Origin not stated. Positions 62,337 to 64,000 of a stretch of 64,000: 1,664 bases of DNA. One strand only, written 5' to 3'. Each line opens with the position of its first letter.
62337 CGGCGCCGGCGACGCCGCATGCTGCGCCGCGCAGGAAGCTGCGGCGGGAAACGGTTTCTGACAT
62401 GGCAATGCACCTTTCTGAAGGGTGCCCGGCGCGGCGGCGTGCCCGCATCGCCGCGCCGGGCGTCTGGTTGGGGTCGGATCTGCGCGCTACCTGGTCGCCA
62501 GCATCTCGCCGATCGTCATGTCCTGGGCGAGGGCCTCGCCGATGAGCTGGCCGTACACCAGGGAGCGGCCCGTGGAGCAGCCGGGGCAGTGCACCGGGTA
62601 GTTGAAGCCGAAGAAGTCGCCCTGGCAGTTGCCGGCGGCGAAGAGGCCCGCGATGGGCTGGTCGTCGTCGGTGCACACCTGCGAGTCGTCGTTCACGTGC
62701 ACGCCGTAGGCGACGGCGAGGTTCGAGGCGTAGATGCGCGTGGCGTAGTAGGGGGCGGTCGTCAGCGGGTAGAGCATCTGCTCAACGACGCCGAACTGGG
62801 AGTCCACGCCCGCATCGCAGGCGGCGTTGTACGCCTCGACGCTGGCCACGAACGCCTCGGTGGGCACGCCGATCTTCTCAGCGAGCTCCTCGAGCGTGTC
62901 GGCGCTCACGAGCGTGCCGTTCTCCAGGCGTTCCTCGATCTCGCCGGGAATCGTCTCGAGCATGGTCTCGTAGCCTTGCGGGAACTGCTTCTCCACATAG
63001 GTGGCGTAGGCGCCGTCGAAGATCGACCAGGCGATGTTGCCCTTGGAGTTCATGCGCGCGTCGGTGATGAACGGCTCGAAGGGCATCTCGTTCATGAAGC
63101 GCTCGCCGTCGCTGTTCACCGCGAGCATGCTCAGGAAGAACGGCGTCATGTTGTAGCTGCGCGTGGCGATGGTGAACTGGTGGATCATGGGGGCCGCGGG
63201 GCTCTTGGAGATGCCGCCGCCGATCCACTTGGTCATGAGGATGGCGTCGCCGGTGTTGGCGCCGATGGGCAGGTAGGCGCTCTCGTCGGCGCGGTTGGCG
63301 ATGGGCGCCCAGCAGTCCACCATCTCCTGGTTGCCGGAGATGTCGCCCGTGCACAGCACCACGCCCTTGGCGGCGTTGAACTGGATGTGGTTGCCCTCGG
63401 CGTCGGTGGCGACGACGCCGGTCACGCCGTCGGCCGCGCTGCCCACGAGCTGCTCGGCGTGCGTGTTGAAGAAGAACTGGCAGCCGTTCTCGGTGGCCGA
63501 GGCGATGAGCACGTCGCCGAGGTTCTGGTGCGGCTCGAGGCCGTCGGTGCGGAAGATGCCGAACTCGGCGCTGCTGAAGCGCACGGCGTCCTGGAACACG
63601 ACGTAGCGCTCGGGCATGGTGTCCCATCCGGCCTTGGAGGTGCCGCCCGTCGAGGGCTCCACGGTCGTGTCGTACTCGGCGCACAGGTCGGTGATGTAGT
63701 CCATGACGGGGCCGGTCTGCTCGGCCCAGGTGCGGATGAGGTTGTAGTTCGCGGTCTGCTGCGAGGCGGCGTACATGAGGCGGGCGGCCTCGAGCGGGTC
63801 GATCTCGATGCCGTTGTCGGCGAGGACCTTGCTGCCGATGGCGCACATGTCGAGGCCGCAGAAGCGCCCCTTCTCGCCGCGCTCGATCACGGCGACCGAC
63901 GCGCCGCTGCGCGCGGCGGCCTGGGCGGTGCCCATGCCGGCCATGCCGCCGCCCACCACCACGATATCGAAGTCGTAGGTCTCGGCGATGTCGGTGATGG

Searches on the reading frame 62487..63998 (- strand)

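Call 35: search_protein_families(library=pfam, proteins=[window:62487-63998:-], max_evalue=0.0001)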
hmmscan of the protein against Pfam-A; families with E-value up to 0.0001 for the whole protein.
window:62487-63998:- (503 aa): 6 families
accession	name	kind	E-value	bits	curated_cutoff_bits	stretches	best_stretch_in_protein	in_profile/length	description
PF00890.30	FAD_binding_2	-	1.9e-42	146.3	20.4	1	11-466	1-407/414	FAD binding domain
PF01266.30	DAO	-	2.3e-10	41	27.9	1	11-218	1-203/353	FAD dependent oxidoreductase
PF00070.33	Pyr_redox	-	1.6e-08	35.4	22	1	12-66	2-57/82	Pyridine nucleotide-disulphide oxidoreductase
PF07992.20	Pyr_redox_2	-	8.6e-08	32.4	26.1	1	10-60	1-47/291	Pyridine nucleotide-disulphide oxidoreductase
PF12831.13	FAD_oxidored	-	1.3e-05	25.2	27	1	11-41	1-31/416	FAD dependent oxidoreductase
PF13450.12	NAD_binding_8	-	7.2e-05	23.4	21.9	0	14-42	1-29/68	NAD(P)-binding Rossmann-like domain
